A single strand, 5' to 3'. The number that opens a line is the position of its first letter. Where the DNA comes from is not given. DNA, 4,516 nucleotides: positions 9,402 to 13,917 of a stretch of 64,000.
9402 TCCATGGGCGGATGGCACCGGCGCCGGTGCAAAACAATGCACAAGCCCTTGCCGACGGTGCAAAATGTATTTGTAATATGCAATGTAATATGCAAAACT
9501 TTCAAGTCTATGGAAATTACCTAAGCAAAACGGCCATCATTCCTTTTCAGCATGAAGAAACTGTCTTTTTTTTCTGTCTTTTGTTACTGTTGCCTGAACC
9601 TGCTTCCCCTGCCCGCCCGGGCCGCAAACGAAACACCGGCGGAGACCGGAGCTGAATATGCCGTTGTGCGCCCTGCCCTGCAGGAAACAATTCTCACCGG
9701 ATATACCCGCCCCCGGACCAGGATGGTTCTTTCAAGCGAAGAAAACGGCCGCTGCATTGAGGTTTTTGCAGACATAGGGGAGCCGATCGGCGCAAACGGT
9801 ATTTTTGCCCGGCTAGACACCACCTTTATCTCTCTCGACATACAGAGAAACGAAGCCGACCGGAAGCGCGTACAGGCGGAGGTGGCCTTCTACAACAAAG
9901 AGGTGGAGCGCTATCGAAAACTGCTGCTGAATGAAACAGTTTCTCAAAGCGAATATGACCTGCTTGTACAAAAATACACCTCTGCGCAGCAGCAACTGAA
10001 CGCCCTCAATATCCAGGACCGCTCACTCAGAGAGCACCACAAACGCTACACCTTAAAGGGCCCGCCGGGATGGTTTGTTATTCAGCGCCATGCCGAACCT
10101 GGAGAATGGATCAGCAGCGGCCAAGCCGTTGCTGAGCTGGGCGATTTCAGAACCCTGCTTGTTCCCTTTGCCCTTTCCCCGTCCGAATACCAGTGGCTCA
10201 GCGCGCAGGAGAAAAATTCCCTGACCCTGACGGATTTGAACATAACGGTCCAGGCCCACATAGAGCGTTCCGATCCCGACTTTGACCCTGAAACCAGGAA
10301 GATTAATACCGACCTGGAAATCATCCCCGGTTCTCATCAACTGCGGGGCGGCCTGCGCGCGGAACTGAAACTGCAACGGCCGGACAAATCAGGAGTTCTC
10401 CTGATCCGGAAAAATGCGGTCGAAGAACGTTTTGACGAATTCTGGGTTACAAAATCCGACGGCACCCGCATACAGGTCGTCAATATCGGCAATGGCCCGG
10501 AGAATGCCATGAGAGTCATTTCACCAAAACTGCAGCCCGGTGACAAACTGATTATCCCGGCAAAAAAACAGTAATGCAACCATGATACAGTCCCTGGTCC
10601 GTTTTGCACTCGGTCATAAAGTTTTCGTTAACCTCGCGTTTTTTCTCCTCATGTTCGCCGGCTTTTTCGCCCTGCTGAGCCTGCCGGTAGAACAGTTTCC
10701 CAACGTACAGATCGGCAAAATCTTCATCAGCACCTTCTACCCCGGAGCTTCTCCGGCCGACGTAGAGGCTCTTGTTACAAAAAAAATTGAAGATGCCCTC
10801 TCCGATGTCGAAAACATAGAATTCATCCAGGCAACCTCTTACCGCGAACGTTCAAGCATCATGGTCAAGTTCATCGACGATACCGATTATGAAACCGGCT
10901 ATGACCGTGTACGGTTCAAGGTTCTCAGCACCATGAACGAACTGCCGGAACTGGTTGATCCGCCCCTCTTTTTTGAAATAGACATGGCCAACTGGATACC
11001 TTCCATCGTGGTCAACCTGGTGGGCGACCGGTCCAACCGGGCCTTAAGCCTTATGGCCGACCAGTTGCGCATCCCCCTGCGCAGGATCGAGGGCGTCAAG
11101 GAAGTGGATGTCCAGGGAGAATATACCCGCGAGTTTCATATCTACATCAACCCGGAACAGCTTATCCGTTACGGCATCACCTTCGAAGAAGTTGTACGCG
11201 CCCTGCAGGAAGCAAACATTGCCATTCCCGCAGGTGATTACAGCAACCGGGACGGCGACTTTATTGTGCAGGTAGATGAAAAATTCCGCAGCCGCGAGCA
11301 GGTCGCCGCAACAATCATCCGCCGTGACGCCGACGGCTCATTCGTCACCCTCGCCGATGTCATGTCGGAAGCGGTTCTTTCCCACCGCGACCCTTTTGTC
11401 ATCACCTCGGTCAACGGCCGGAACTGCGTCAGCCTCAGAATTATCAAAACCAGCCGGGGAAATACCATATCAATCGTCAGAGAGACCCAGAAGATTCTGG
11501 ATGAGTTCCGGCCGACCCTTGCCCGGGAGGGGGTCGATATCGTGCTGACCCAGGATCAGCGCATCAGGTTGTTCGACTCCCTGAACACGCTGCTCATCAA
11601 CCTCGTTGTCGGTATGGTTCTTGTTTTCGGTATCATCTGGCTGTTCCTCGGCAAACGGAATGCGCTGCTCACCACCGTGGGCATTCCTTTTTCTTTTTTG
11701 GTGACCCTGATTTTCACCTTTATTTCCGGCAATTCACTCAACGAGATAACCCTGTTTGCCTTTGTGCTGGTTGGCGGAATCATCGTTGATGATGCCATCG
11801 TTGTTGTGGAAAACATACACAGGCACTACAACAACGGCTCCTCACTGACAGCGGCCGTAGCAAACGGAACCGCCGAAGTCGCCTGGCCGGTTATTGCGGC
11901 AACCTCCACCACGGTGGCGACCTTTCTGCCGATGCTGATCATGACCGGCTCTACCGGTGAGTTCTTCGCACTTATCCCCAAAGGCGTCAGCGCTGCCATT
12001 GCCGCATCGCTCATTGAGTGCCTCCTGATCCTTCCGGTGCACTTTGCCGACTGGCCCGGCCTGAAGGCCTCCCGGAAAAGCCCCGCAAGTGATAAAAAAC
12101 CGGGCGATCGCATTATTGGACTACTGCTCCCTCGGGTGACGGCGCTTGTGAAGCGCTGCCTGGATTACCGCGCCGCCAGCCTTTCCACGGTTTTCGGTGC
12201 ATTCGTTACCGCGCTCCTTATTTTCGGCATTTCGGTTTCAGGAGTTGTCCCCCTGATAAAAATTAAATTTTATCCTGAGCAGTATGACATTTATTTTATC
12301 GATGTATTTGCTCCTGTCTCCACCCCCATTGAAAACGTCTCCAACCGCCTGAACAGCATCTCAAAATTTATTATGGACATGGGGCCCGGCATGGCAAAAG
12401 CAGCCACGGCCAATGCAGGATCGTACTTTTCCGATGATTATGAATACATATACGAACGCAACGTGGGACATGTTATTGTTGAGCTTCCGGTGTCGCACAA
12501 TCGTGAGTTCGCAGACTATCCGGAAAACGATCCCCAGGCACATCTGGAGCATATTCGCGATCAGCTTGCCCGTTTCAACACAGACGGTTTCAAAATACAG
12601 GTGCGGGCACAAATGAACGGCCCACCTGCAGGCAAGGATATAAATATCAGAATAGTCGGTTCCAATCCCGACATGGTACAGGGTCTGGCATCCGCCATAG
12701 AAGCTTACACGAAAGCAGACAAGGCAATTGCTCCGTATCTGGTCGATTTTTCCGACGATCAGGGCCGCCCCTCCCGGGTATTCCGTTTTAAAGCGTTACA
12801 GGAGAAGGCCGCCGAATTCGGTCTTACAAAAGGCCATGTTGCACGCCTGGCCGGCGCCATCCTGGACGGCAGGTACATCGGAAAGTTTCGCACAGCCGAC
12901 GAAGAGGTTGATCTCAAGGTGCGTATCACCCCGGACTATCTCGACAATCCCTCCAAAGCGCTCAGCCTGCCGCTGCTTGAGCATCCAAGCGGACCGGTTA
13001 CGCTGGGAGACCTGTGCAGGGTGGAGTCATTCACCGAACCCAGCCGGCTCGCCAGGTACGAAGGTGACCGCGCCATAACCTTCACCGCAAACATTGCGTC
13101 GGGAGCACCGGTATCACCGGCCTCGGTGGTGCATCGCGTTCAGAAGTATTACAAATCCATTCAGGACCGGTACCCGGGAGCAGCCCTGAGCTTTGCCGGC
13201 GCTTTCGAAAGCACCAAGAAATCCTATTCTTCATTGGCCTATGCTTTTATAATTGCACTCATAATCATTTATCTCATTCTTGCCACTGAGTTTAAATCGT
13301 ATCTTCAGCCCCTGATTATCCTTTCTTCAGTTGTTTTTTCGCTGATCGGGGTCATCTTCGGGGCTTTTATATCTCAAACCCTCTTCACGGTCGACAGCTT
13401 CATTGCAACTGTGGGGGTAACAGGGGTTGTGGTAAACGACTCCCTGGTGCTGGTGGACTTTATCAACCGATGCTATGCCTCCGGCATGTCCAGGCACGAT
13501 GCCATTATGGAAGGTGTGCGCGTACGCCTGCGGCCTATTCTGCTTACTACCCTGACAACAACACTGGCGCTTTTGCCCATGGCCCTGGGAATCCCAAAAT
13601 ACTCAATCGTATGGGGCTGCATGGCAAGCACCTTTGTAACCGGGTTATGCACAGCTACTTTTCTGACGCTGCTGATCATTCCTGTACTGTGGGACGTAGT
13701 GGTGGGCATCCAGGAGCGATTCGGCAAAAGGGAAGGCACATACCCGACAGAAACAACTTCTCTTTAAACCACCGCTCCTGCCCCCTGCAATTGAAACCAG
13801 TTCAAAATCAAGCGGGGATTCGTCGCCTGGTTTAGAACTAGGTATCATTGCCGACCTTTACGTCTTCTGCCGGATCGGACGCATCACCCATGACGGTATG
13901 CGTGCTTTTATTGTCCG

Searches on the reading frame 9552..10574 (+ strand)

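Call 29: search_protein_families(library=pfam, proteins=[window:9552-10574:+], max_evalue=0.001)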
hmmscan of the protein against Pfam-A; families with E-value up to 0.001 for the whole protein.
window:9552-10574:+ (340 aa): 2 families
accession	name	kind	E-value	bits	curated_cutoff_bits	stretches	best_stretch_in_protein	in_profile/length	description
PF13437.12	HlyD_3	-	3.9e-11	44.1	22.2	1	168-260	2-96/106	HlyD family secretion protein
PF16576.10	HlyD_D23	-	5.1e-07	29.6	30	1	134-265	77-209/214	Barrel-sandwich domain of CusB or HlyD membrane-fusion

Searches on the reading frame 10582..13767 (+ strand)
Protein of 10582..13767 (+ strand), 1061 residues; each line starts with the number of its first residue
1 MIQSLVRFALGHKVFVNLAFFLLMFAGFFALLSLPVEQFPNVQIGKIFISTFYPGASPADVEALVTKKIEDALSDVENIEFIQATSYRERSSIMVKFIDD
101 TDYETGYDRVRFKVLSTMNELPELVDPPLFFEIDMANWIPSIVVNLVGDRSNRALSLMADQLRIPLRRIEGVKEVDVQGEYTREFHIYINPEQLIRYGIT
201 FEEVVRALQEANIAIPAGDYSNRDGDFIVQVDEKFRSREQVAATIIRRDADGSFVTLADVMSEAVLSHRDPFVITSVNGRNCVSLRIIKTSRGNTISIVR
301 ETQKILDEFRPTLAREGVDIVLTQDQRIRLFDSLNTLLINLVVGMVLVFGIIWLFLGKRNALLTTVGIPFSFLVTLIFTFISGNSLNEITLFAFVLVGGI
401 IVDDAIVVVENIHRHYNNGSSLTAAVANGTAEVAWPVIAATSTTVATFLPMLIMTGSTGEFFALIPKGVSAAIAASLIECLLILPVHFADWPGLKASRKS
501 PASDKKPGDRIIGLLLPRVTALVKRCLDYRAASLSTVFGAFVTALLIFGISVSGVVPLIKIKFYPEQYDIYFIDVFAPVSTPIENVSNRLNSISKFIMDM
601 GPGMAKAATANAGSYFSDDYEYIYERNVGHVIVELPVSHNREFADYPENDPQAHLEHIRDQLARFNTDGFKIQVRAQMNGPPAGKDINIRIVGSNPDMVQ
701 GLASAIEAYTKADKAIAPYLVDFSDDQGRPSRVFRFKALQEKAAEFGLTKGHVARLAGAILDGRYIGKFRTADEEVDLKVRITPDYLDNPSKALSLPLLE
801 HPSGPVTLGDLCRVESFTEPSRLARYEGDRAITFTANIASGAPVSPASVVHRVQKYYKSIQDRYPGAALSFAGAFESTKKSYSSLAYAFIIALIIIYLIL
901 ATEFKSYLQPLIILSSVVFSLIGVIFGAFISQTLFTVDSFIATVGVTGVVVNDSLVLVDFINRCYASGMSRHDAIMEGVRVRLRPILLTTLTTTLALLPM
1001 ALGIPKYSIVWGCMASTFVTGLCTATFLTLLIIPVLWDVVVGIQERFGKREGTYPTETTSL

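Call 29: search_protein_families(library=pfam, proteins=[window:10582-13767:+], max_evalue=0.001)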
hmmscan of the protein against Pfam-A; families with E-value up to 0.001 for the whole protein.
window:10582-13767:+ (1061 aa): 1 family
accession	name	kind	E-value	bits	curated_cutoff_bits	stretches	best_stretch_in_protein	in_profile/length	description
PF00873.25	ACR_tran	-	9.5e-169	563.6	28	1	6-1039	2-1019/1021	AcrB/AcrD/AcrF family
